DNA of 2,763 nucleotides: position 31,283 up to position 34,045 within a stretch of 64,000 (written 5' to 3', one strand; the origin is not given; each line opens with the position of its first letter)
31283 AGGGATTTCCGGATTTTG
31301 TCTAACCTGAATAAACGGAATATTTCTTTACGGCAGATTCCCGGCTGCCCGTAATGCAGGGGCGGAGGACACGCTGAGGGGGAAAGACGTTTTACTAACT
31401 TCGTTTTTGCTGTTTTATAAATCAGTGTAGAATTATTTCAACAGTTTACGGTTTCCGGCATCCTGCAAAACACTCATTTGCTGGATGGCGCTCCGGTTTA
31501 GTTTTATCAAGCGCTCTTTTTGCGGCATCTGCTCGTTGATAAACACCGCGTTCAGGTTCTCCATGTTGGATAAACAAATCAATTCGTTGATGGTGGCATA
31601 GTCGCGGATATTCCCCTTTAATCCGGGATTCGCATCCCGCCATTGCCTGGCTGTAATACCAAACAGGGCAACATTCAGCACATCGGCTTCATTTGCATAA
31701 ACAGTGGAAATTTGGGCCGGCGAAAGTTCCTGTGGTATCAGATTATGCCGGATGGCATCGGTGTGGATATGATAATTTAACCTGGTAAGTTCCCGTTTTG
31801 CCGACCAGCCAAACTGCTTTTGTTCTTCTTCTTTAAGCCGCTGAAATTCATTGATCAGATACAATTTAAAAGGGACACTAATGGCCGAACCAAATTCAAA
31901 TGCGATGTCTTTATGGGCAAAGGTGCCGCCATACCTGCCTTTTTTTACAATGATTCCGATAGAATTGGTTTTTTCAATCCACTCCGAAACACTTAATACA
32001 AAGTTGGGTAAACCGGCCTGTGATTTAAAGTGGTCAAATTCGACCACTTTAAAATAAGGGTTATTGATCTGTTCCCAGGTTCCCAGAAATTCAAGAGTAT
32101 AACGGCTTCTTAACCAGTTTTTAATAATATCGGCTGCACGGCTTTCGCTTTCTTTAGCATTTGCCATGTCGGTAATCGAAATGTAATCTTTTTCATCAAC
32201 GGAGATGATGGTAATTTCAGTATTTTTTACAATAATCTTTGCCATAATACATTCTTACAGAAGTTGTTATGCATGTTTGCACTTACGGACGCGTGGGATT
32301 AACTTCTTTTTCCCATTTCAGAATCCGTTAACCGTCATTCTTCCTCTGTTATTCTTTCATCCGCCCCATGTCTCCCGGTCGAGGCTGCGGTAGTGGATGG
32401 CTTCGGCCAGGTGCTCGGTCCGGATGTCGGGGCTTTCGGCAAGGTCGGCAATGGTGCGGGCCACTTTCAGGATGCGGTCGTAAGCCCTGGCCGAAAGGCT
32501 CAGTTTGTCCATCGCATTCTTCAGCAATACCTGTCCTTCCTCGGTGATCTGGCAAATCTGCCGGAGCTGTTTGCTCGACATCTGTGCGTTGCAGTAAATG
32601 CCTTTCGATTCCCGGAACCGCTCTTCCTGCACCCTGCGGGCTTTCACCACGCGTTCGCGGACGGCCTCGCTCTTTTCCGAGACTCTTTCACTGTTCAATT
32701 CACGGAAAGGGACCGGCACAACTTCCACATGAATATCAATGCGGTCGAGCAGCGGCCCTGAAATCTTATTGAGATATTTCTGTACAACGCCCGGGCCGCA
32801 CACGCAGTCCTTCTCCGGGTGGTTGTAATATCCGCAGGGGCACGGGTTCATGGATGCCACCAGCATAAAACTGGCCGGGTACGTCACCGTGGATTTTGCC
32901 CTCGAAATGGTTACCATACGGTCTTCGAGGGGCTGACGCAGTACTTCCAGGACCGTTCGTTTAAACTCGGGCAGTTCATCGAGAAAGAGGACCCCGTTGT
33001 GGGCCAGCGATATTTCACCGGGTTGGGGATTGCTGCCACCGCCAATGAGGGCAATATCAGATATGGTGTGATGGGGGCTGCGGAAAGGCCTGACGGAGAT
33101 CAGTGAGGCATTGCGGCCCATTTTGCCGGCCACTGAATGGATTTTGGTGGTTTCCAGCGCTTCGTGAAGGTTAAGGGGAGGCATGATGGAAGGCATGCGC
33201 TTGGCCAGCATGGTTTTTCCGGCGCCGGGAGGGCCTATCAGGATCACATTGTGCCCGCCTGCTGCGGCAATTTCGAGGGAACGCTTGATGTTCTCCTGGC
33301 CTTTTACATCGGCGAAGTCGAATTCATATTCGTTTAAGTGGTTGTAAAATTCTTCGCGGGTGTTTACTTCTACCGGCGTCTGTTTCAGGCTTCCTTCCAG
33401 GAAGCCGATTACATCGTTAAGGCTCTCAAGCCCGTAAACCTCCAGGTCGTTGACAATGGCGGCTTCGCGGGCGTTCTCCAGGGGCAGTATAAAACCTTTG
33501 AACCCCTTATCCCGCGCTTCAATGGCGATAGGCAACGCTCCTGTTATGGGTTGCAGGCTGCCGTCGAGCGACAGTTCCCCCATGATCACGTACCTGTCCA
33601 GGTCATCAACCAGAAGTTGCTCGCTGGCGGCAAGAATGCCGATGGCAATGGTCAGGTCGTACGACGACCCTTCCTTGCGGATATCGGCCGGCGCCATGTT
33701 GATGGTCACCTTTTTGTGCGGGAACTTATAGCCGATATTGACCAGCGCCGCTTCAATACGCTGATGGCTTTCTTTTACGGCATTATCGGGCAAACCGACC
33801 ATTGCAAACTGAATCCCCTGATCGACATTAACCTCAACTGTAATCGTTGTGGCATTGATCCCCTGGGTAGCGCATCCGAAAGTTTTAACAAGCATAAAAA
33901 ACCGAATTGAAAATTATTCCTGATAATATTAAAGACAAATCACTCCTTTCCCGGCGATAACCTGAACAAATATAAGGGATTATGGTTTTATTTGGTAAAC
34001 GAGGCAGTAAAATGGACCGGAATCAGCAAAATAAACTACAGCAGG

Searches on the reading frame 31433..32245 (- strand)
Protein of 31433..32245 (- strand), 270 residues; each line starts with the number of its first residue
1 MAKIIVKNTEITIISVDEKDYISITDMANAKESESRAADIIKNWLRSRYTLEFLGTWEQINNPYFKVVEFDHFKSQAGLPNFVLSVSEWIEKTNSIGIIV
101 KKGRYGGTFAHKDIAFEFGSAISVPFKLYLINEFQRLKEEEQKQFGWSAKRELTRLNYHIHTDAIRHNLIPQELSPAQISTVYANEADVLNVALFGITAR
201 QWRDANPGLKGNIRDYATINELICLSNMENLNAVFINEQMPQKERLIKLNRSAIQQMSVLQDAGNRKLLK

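Call 3: search_protein_families(library=pfam, proteins=[window:31433-32245:-], max_evalue=0.01)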
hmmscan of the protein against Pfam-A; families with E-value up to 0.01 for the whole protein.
window:31433-32245:- (270 aa): 1 family
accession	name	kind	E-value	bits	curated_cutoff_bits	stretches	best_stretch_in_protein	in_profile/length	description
PF04383.19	KilA-N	-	1.8e-19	70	23.8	1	7-139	4-106/107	KilA-N domain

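Call 4: search_protein_families(library=padloc, proteins=[window:31433-32245:-], max_evalue=0.01)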
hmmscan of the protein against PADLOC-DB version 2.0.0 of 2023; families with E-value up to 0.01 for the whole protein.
window:31433-32245:- (270 aa): 1 family
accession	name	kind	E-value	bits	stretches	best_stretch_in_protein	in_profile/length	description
PDLC04962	PDC-S22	-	2.6e-128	425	1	3-267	6-271/281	-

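Call 5: search_protein_families(library=ncbifam, proteins=[window:31433-32245:-], max_evalue=0.01)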
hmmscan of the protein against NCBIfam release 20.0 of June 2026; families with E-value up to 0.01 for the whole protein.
window:31433-32245:- (270 aa): 0 families

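Call 92: search_protein_families(library=phrogs, proteins=[window:31433-32245:-], max_evalue=0.001)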
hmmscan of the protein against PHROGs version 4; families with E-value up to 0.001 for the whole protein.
window:31433-32245:- (270 aa): 4 families
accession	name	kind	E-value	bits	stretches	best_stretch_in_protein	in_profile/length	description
phrog_2657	-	transcription regulation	9.9e-56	189.7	1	1-260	3-230/243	transcriptional regulator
phrog_32500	-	unknown function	1.9e-16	60.8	1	4-75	6-74/76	-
phrog_129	-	transcription regulation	8.7e-11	43.2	1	13-144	12-115/273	transcriptional regulator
phrog_2812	-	unknown function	2.6e-06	28.2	1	13-144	11-111/288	-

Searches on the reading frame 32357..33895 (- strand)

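Call 3: search_protein_families(library=pfam, proteins=[window:32357-33895:-], max_evalue=0.01)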
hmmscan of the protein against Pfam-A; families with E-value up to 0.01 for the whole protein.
window:32357-33895:- (512 aa): 15 families
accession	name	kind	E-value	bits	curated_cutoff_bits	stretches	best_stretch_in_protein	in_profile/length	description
PF01078.27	Mg_chelatase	-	1.8e-97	325.2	20.3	1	193-396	1-203/207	Magnesium chelatase, subunit ChlI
PF13541.12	ChlI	-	1.9e-46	157.4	27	1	20-141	1-121/121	Subunit ChlI of Mg-chelatase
PF13335.12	Mg_chelatase_C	-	1e-34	119.4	26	1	407-503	2-94/94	Magnesium chelatase, subunit ChlI C-terminal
PF07728.20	AAA_5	-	8.9e-11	42.4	22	1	216-353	1-125/139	AAA domain (dynein-related subfamily)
PF00493.29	MCM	-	6.9e-08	32.3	23.3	1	292-359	114-180/224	MCM P-loop domain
PF05496.18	RuvB_N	-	2.7e-06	27.7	27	0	194-234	6-53/159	Holliday junction DNA helicase RuvB P-loop domain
PF00158.32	Sigma54_activat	-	1.1e-05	25.7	20.2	1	202-329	10-123/168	Sigma-54 interaction domain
PF05362.19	Lon_C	-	4.7e-05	23.5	21.1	1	38-163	64-199/205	Lon protease (S16) C-terminal proteolytic domain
PF01695.23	IstB_IS21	-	0.00017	21.6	24.1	1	186-232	63-110/238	IstB-like ATP binding protein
PF20030.5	bpMoxR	-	0.00033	20.2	27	0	199-237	16-54/205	MoxR domain in the MoxR-vWA-beta-propeller ternary systems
PF00004.35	AAA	-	0.0017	19.2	21.2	0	217-236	1-20/131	ATPase family associated with various cellular activities (AAA)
PF14532.12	Sigma54_activ_2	-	0.0037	18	25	0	202-233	9-40/138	Sigma-54 interaction domain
PF13401.12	AAA_22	-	0.0037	18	27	0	216-235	7-26/130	AAA domain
PF13191.12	AAA_16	-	0.0072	17.3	32.6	0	207-235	16-45/167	AAA ATPase domain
PF20720.3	nSTAND3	-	0.0092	16.1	27.2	0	215-232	18-35/155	Novel STAND NTPase 3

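Call 4: search_protein_families(library=padloc, proteins=[window:32357-33895:-], max_evalue=0.01)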
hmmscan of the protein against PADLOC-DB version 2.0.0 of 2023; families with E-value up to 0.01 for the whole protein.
window:32357-33895:- (512 aa): 5 families
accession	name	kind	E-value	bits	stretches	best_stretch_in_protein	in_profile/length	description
PDLC02506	BrxL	-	1.7e-06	24.6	1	37-148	542-653/680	BrxL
PDLC01993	RtcR--CARF_AAA_HTH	-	3.6e-05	20.4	1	204-331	194-310/523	-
PDLC04140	mad8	-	0.0011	16.6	0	197-234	10-47/314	mads_8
PDLC04232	IetA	-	0.004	14.6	1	214-234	116-136/330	-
PDLC01995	RtcR_PspF2--CARF_AAA_HTH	-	0.0065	13.6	0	286-328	248-290/481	-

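Call 5: search_protein_families(library=ncbifam, proteins=[window:32357-33895:-], max_evalue=0.01)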
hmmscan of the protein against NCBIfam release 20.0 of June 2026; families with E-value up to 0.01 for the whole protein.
window:32357-33895:- (512 aa): 22 families
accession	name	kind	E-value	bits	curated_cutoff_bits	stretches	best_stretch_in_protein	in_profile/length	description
TIGR00368.1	TIGR00368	hypoth_equivalog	3.3e-198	659.3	362.4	1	8-503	4-499/499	YifB family Mg chelatase-like AAA ATPase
NF007365.0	PRK09862.1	equivalog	6.4e-144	480.3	530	1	8-507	9-496/506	YifB family Mg chelatase-like AAA ATPase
TIGR02902.1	spore_lonB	equivalog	3.2e-17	62.4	723.3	2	193-333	63-209/531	ATP-dependent protease LonB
TIGR00764.1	lon_rel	equivalog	1.1e-14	54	516.6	2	196-251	19-74/608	ATP-dependent protease LonB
TIGR02903.1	spore_lon_C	equivalog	2e-11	43.1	678.8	2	194-332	153-298/615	Lon family ATP-dependent protease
TIGR02442.1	Cob-chelat-sub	hypoth_equivalog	2e-09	36.5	779.45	1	282-351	110-179/641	putative cobaltochelatase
NF000868.0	PRK00080.1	equivalog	1.1e-06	27.8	282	0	194-236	24-73/330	Holliday junction branch migration DNA helicase RuvB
TIGR02031.1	BchD-ChlD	equivalog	3.6e-06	26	499.55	1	218-507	20-270/608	magnesium chelatase ATPase subunit D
NF038308.1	RNA_repair_RtcR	equivalog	4.6e-06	25.8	650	0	286-327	265-306/530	RNA repair transcriptional activator RtcR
TIGR00635.1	ruvB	equivalog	6.5e-06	25.4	299.05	1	194-234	3-50/305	Holliday junction branch migration DNA helicase RuvB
TIGR00416.1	sms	equivalog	8.9e-06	24.7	403.05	1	62-163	357-454/454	DNA repair protein RadA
TIGR00763.1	lon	equivalog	3e-05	22.7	608.05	0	58-163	683-791/795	endopeptidase La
TIGR02030.1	BchI-ChlI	equivalog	0.00014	21.1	466.95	1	282-351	114-183/337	magnesium chelatase ATPase subunit I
NF007606.0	PRK10253.1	equivalog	0.00078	18.9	497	1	199-258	18-77/266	iron-enterobactin ABC transporter ATP-binding protein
NF006616.1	PRK09183.1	subfamily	0.0012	18.2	300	1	186-232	71-118/253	IS21-like element helper ATPase IstB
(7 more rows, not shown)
